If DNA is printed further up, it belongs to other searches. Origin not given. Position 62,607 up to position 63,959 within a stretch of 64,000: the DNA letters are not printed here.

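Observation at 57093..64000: ACP-dependent acyl-amide tailoring cassette inside a Wzx/Wzy polysaccharide operon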

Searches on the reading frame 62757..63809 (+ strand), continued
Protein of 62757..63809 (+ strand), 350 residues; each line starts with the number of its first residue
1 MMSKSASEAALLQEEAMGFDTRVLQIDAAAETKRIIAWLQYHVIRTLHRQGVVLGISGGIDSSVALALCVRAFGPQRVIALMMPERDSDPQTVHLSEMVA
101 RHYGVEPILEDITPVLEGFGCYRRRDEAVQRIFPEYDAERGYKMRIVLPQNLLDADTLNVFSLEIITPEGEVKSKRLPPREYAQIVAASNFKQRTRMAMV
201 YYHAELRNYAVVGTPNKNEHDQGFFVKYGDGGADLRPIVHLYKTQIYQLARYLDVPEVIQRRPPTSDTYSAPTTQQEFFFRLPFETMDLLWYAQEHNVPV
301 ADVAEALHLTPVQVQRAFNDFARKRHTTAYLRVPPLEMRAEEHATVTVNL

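Call 22: find_related_loci(query=A1, collection=genome_contigs, flank=10000)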
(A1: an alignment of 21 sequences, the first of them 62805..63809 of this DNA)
Query A1 (334 aa) in genome_contigs; peptide patterns used: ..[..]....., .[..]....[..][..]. (x = any residue, [..] = any of these).
599 stretches matched a pattern (row limit reached: there are more); 585 encode a relative of the query (tblastn E <= 1e-3); the best 80 are kept; 80 distinct loci.
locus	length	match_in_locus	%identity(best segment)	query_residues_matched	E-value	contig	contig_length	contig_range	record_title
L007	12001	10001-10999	95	1-333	0e+0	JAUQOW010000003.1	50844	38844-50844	MAG: Chloroflexota bacterium isolate BF4.bins.103.201808 NODE_298_length_50844_cov_4.204330, whole genome shotgun sequen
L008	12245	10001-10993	90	1-331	0e+0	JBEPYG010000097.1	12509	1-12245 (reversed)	MAG: Roseiflexus sp. isolate 03V1_S199.concoct.031 NODE_3068_length_12509_cov_2.047327, whole genome shotgun sequence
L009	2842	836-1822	90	1-329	0e+0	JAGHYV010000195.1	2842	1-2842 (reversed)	MAG: Roseiflexus sp. isolate 629F.7 NODE_3385_length_2842_cov_175.300682, whole genome shotgun sequence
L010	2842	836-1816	90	1-327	0e+0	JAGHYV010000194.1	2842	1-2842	MAG: Roseiflexus sp. isolate 629F.7 NODE_3384_length_2842_cov_190.822031, whole genome shotgun sequence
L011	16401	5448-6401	78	1-319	2e-174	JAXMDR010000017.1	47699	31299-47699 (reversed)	MAG: Rhodospirillales bacterium isolate STL-PRO41 C4.29.fa-17, whole genome shotgun sequence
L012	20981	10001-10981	70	1-327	3e-161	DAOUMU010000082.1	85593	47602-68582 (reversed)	MAG TPA_asm: Anaerolineae bacterium isolate W92_265 k127_960099, whole genome shotgun sequence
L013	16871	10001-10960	71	1-320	4e-159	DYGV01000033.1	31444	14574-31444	MAG TPA_asm: Anaerolinea thermophila isolate BE2012_54_8 Afr_mines_BE2012_717_length_31444_cov_3_164230, whole genome sh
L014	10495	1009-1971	71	1-322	2e-158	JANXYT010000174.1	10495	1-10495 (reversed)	MAG: Holophagaceae bacterium isolate GL140_3_metabat_73_sub GL140_3_k141_2380396, whole genome shotgun sequence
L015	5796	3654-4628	73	1-325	4e-158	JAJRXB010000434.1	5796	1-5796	MAG: Chloroflexota bacterium isolate Dive96_bin3.112 k141_4072778, whole genome shotgun sequence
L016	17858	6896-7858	70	1-322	2e-156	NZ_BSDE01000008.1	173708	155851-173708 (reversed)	Geothrix limicola strain Red804 sequence08, whole genome shotgun sequence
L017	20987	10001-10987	68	1-331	1e-156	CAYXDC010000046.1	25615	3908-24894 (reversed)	MAG TPA_asm: uncultured Anaerolineaceae bacterium isolate binchicken_co259_227 genome assembly, contig: NODE_889_length_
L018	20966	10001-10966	69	1-322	3e-156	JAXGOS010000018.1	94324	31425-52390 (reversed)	MAG: Aggregatilineaceae bacterium isolate AnMBR.bin285 bin285_18, whole genome shotgun sequence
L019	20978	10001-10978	69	1-327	3e-155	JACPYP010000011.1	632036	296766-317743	MAG: Acidobacteria bacterium isolate NC_groundwater_866_Pr1_S2p5_66_120 Montesol18_S2p5_coassembly_scaffold_344759, whol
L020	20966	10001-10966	69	1-322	1e-154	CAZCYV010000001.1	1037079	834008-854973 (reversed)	MAG TPA_asm: uncultured Anaerolinea sp. isolate binchicken_co274_310 genome assembly, contig: NODE_1_length_1037079_cov_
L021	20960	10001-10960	68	1-320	1e-151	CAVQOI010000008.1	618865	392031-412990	MAG: uncultured Chloroflexia bacterium isolate MFD09964.bin.1.234 genome assembly, contig: contig_3655, whole genome sho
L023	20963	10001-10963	67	1-321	6e-150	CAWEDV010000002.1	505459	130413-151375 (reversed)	MAG: uncultured Chloroflexia bacterium isolate MFD03804.bin.1.278 genome assembly, contig: contig_16271, whole genome sh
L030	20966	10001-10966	68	1-322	4e-146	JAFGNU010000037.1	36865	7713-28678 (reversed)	MAG: Anaerolineae bacterium isolate Zod_Metabat.568 k87_2954660, whole genome shotgun sequence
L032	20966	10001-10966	65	1-322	2e-143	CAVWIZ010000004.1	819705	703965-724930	MAG: uncultured Acidobacteriota bacterium isolate MFD02242.bin.2.28 genome assembly, contig: contig_21741, whole genome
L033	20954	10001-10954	65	3-320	3e-142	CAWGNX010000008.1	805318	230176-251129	MAG: uncultured Chloroflexia bacterium isolate MFD09779.bin.1.231 genome assembly, contig: contig_9602, whole genome sho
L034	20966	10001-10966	64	1-322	5e-142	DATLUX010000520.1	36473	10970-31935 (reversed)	MAG TPA_asm: Verrucomicrobiia bacterium isolate SMAG_U13177 k141_384802, whole genome shotgun sequence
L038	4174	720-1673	64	1-320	1e-141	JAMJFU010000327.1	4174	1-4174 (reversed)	MAG: Anaerolineae bacterium isolate B4-07 NODE_327_length_4174_cov_3.706968, whole genome shotgun sequence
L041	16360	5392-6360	63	3-326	8e-138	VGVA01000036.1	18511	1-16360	MAG: Gammaproteobacteria bacterium isolate M_DeepCast_65m_m1_284 M_DeepCast_65m_m1_284_Ga0194120_10005544, whole genome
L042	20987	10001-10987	64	1-329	7e-137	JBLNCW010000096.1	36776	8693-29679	MAG: Rhodospirillales bacterium isolate MAG115 PRJNA950955_bin23_renamed_95, whole genome shotgun sequence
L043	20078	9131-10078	65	3-320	8e-135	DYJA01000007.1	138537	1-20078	MAG TPA_asm: Candidatus Aquidulcis sp. isolate FI88_2_58_12 Afr_mines_FI88_84_length_138537_cov_4_990966, whole genome s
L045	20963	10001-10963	61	3-324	1e-134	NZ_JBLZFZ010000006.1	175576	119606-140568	Pantanalinema rosaneae CENA516 NODE_10_length_175625_cov_288.496463, whole genome shotgun sequence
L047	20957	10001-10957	60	2-322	3e-134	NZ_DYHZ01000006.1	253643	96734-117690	MAG: Anaerolinea thermophila isolate TT109_54_104 Afr_mines_TT109_16_length_253643_cov_44_736770, whole genome shotgun s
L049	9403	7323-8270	60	3-320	4e-133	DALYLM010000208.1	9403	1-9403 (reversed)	MAG TPA_asm: Coleofasciculaceae cyanobacterium CTOTU46674 NODE_579_length_9403_cov_22.216089, whole genome shotgun seque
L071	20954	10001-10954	57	3-322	4e-129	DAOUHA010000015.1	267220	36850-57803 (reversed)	MAG TPA_asm: Longilinea sp. isolate R89_285 k165_869201, whole genome shotgun sequence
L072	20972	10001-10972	56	3-328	1e-128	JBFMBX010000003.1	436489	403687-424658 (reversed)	MAG: Chloroflexota bacterium isolate MAG175 MAG175_3, whole genome shotgun sequence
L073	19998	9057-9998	61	1-316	9e-128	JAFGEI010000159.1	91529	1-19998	MAG: Anaerolineae bacterium isolate Zod_Metabat.1220 k87_8228435, whole genome shotgun sequence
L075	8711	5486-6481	57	1-334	1e-127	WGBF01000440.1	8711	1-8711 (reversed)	MAG: bacterium isolate S144_13 k151_437565, whole genome shotgun sequence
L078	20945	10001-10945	56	7-323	5e-127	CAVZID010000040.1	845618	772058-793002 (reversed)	MAG: uncultured Bacteroidetes bacterium isolate MFD02416.bin.2.172 genome assembly, contig: contig_8759, whole genome sh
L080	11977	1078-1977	62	22-323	3e-126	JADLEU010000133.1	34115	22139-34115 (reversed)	MAG: Anaerolineales bacterium isolate SJ338 c_000000451341, whole genome shotgun sequence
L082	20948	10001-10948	62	3-320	8e-126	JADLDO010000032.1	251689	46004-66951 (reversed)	MAG: Caldilineaceae bacterium isolate SJ28 c_000000625298, whole genome shotgun sequence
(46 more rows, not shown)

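Call 29: search_protein_families(library=pfam, proteins=[L020:13761-15014:+, L080:3766-4812:+, L021:19196-20860:+, L033:1675-2589:+, L020:17533-18510:+, L049:582-3239:+, L021:12281-13642:+, L033:4677-6131:+, L038:1998-3518:+, L047:2934-3908:+], max_evalue=0.001)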
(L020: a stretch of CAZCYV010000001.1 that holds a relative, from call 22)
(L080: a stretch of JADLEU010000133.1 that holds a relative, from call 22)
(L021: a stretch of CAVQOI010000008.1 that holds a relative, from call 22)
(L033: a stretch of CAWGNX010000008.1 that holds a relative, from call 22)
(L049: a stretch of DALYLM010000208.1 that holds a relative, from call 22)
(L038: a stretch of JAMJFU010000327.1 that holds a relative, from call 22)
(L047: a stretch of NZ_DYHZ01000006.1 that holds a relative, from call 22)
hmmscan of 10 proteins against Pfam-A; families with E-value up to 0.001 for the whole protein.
L020:13761-15014:+ (417 aa): 5 families
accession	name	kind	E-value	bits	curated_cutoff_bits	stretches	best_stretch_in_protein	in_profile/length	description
PF13692.12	Glyco_trans_1_4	-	9.3e-30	104.2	27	1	235-372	3-142/142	Glycosyl transferases group 1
PF00534.26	Glycos_transf_1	-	7.6e-17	61.8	26.4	1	228-384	10-170/172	Glycosyl transferases group 1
PF13524.12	Glyco_trans_1_2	-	2.4e-12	47.5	25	1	264-401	10-143/144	Glycosyl transferase-like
PF13439.12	Glyco_transf_4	-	3.1e-09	37.5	28.5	1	19-221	9-169/170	Glycosyltransferase Family 4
PF13579.12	Glyco_trans_4_4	-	8.8e-06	26.6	29.7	1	16-167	5-122/158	Glycosyl transferase 4-like domain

L080:3766-4812:+ (348 aa): 1 family
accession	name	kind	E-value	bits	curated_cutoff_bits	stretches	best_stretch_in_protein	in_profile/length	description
PF01757.29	Acyl_transf_3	-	4e-25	89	31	1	7-325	6-319/326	Acyltransferase domain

L021:19196-20860:+ (554 aa): 6 families
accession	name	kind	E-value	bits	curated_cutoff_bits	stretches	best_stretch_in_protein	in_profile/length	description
PF13614.12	AAA_31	-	8.3e-09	36.1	27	1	341-469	13-148/177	AAA domain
PF10609.15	ParA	-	2.9e-08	33.9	27.1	1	331-498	5-173/246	NUBPL iron-transfer P-loop NTPase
PF01656.29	CbiA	-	5e-08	33.4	25.4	1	333-494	2-107/125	CobQ/CobB/MinD/ParA nucleotide binding domain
PF09140.17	MipZ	-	3.6e-06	26.9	20.7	1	340-448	11-109/262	ATPase MipZ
PF13500.12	AAA_26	-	8.2e-06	26.3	27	0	458-503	125-170/198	AAA domain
PF13807.11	GNVR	-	0.0003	21.1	27.7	1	214-262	32-79/82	G-rich domain on putative tyrosine kinase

L033:1675-2589:+ (304 aa): 3 families
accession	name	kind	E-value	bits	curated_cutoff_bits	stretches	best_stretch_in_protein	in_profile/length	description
PF00535.33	Glycos_transf_2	-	3.3e-19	69.9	23.3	1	10-181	3-167/168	Glycosyl transferase family 2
PF13641.12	Glyco_tranf_2_3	-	3.5e-10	40.7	27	1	21-219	17-212/230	Glycosyltransferase like family 2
PF13632.12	Glyco_trans_2_3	-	2.4e-06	27.9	27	1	88-224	1-128/198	Glycosyl transferase family group 2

L020:17533-18510:+ (325 aa): 8 families
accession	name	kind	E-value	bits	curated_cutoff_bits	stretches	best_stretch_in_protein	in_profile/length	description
PF01370.27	Epimerase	-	7.7e-54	183.1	20.9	1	3-248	1-240/240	NAD dependent epimerase/dehydratase family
PF16363.11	GDP_Man_Dehyd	-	4.5e-47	161.6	27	1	4-303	1-324/332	GDP-mannose 4,6 dehydratase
PF01073.25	3Beta_HSD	-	6.2e-15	55.4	22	1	4-151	1-156/280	3-beta hydroxysteroid dehydrogenase/isomerase family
PF04321.23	RmlD_sub_bind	-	2.2e-14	53.7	27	1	1-152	1-136/287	RmlD substrate binding domain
PF02719.21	Polysacc_synt_2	-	2.8e-12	46.9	20.2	1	3-118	1-129/293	Polysaccharide biosynthesis protein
PF13460.12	NAD_binding_10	-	2.9e-09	37.5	27.2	1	7-133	1-115/184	NAD(P)H-binding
PF05368.20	NmrA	-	4.4e-08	33.5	27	1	2-120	4-110/298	NmrA-like family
PF00106.31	adh_short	-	0.00033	20.6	26.6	1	3-64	3-70/195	short chain dehydrogenase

L049:582-3239:+ (885 aa): 5 families
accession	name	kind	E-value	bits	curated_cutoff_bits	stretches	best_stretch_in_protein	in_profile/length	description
PF00668.25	Condensation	-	2.8e-101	339.9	30.6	1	50-489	3-453/456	Condensation domain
PF00975.26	Thioesterase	-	1.7e-22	81.2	26.4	1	605-755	2-159/226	Thioesterase domain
PF00550.31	PP-binding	-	9.2e-17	61.5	20.8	1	519-582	2-67/67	Phosphopantetheine attachment site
PF20408.4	Abhydrolase_11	-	0.00018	21.7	27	1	636-692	44-101/193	Alpha/beta hydrolase domain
PF12146.15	Hydrolase_4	-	0.00078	19.3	27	0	652-699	62-108/239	Serine aminopeptidase, S33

L021:12281-13642:+ (453 aa): 2 families
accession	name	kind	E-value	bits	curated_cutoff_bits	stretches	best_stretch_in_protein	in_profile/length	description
PF13231.12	PMT_2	-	3e-06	28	26.1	1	91-247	10-156/160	Dolichyl-phosphate-mannose-protein mannosyltransferase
PF02366.24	PMT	-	0.0002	21.5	22.7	1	87-262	66-244/245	Dolichyl-phosphate-mannose-protein mannosyltransferase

L033:4677-6131:+ (484 aa): 1 family
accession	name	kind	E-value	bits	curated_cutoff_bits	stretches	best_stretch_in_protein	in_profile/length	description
PF04932.20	Wzy_C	-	2.8e-06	27.6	31.7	1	250-388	74-149/149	O-Antigen ligase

L038:1998-3518:+ (506 aa): 2 families
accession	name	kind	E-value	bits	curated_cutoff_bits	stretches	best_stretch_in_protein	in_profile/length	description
PF02397.22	Bac_transf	-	5.5e-62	208.9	27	1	318-501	1-178/179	Bacterial sugar transferase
PF13727.12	CoA_binding_3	-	8.9e-11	42.6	25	1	98-253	2-150/175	CoA-binding domain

L047:2934-3908:+ (324 aa): 2 families
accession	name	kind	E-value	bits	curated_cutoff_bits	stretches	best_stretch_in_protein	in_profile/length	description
PF00288.32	GHMP_kinases_N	-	4.5e-18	65.7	22.3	1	74-154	12-87/87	GHMP kinases N terminal domain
PF08544.19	GHMP_kinases_C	-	7e-12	46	21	1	225-303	2-81/85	GHMP kinases C terminal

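Call 30: search_protein_families(library=pfam, proteins=[L030:11003-11521:+, L082:12093-12941:+, L045:10963-11862:+, L071:10994-12259:+, L047:10969-13773:+, L041:6363-7292:+, L075:6746-8074:+, L042:11065-12432:+, L078:4018-4647:+, L014:4112-4687:+], max_evalue=0.001)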
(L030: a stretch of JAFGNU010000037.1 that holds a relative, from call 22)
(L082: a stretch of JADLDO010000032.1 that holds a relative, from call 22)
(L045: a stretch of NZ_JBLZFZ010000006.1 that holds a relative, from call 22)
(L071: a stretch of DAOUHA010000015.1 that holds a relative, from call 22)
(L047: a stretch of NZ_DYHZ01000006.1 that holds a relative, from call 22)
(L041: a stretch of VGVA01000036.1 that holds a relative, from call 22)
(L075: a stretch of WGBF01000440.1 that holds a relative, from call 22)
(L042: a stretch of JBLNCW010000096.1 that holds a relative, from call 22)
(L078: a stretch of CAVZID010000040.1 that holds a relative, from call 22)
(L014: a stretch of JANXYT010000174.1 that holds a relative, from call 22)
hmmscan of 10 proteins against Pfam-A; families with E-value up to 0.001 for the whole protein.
L030:11003-11521:+ (172 aa): 3 families
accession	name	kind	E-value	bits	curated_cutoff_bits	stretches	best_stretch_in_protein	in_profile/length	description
PF00132.30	Hexapep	-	3.9e-15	55.2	27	1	88-122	2-36/36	Bacterial transferase hexapeptide (six repeats)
PF14602.12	Hexapep_2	-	1.1e-12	47.9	27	1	87-122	1-34/34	Hexapeptide repeat of succinyl-transferase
PF25084.1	LbH_EIF2B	-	6.6e-06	26.5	54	1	32-124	14-97/105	EIF2B subunit epsilon LbH domain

L082:12093-12941:+ (282 aa): 3 families
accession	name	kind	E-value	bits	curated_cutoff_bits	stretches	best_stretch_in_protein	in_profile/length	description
PF13469.12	Sulfotransfer_3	-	1.5e-14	55.2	27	1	44-241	3-213/216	Sulfotransferase family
PF00685.33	Sulfotransfer_1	-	7.2e-08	32.6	22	1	41-268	2-212/255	Sulfotransferase domain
PF09037.16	Sulphotransf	-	2e-05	24.7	22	1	148-257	115-234/244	Stf0 sulphotransferase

L045:10963-11862:+ (299 aa): 0 families

L071:10994-12259:+ (421 aa): 1 family
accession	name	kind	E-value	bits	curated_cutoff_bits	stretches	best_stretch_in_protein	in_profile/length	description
PF04015.17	DUF362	-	2.1e-10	41.5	24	1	144-369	1-199/200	Domain of unknown function (DUF362)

L047:10969-13773:+ (934 aa): 3 families
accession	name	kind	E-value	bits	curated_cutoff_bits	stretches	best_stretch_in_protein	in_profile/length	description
PF13088.12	BNR_2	-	2.2e-14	53.9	31.4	2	32-290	26-269/277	BNR repeat-like domain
PF15892.11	BNR_4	-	6.5e-05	22.9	27.3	0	52-200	42-195/272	BNR repeat-containing family member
PF24316.1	Tli3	-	0.00083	20.1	27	0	289-329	55-100/129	T6SS Tli3 immunity protein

L041:6363-7292:+ (309 aa): 1 family
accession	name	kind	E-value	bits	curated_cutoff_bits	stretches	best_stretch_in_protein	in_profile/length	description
PF00248.27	Aldo_ket_red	-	3.8e-57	194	24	1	21-266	1-287/291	Aldo/keto reductase family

L075:6746-8074:+ (442 aa): 1 family
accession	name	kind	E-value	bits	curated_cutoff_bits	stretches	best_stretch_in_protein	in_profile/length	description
PF04015.17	DUF362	-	3.7e-10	40.6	24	1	242-378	104-199/200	Domain of unknown function (DUF362)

L042:11065-12432:+ (455 aa): 2 families
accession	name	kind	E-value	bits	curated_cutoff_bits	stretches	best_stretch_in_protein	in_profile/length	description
PF01943.22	Polysacc_synt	-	3.8e-35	122.1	28.2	1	43-310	2-273/274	Polysaccharide biosynthesis protein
PF13440.11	Polysacc_synt_3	-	1.3e-11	44.7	23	1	67-361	2-293/293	Polysaccharide biosynthesis protein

L078:4018-4647:+ (209 aa): 4 families
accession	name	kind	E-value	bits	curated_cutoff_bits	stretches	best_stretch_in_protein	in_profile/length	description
PF00072.30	Response_reg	-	9.5e-23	80.9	30.2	1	4-116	1-111/111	Response regulator receiver domain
PF00196.25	GerE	-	4.9e-18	65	23.5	1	148-202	2-56/57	Bacterial regulatory proteins, luxR family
PF04545.22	Sigma70_r4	-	7.7e-05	22.6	24.1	1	148-191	4-48/50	Sigma-70, region 4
PF08281.18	Sigma70_r4_2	-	0.00068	19.7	25.7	0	149-191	11-54/54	Sigma-70, region 4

L014:4112-4687:+ (191 aa): 2 families
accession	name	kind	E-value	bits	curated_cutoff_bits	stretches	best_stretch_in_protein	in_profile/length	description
PF00132.30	Hexapep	-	4.1e-09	36.2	27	1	84-117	2-35/36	Bacterial transferase hexapeptide (six repeats)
PF14602.12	Hexapep_2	-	6.8e-08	32.6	27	1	85-117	3-33/34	Hexapeptide repeat of succinyl-transferase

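Call 33: search_solved_structures(query=window:62805-63809:+, max_evalue=0.001, show_alignments=1)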
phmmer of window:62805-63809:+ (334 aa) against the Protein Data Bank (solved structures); distinct sequences matched with E-value up to 0.001: 19.
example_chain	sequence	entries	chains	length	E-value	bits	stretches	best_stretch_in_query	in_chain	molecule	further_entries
2e18_A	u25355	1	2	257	1.2e-29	106.6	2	173-308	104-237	NH(3)-dependent NAD(+) synthetase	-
3fiu_A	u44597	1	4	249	8.3e-25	90.8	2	167-262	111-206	NH(3)-dependent NAD(+) synthetase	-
3p52_A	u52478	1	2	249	5.1e-24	88.1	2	164-263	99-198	NH(3)-dependent NAD(+) synthetase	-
1xng_A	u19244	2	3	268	5e-20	75.1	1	167-272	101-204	NH(3)-dependent NAD(+) synthetase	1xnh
3dpi_A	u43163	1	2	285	3.6e-18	68.9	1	170-274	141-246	NAD+ synthetase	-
4q16_A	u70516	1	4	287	9.1e-18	67.6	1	172-273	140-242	NH(3)-dependent NAD(+) synthetase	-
1wxe_A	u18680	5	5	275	2.8e-17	66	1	172-284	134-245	NH(3)-dependent NAD(+) synthetase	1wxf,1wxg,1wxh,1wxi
3q4g_A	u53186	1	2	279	1.8e-15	60.1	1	171-274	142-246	NH(3)-dependent NAD(+) synthetase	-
4xfd_A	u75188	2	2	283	1.8e-15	60.1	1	171-272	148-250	NH(3)-dependent NAD(+) synthetase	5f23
1ee1_A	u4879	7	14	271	3.7e-15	59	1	173-289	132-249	NH(3)-DEPENDENT NAD(+) SYNTHETASE | NAD SYNTHETASE | PROTEIN (NAD SYNTHETASE)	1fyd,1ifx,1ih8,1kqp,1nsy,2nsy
5wp0_A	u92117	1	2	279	6.9e-15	58.2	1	157-272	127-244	NH(3)-dependent NAD(+) synthetase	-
6kv3_A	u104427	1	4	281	2.9e-14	56.1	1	173-272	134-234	NH(3)-dependent NAD(+) synthetase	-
3hmq_A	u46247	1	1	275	3.9e-14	55.7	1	172-272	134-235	NH(3)-dependent NAD(+) synthetase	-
2pz8_A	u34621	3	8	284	4.5e-14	55.5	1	173-291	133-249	NH(3)-dependent NAD(+) synthetase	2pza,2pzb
6c8q_A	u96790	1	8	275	1.4e-13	53.8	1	173-272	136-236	NH(3)-dependent NAD(+) synthetase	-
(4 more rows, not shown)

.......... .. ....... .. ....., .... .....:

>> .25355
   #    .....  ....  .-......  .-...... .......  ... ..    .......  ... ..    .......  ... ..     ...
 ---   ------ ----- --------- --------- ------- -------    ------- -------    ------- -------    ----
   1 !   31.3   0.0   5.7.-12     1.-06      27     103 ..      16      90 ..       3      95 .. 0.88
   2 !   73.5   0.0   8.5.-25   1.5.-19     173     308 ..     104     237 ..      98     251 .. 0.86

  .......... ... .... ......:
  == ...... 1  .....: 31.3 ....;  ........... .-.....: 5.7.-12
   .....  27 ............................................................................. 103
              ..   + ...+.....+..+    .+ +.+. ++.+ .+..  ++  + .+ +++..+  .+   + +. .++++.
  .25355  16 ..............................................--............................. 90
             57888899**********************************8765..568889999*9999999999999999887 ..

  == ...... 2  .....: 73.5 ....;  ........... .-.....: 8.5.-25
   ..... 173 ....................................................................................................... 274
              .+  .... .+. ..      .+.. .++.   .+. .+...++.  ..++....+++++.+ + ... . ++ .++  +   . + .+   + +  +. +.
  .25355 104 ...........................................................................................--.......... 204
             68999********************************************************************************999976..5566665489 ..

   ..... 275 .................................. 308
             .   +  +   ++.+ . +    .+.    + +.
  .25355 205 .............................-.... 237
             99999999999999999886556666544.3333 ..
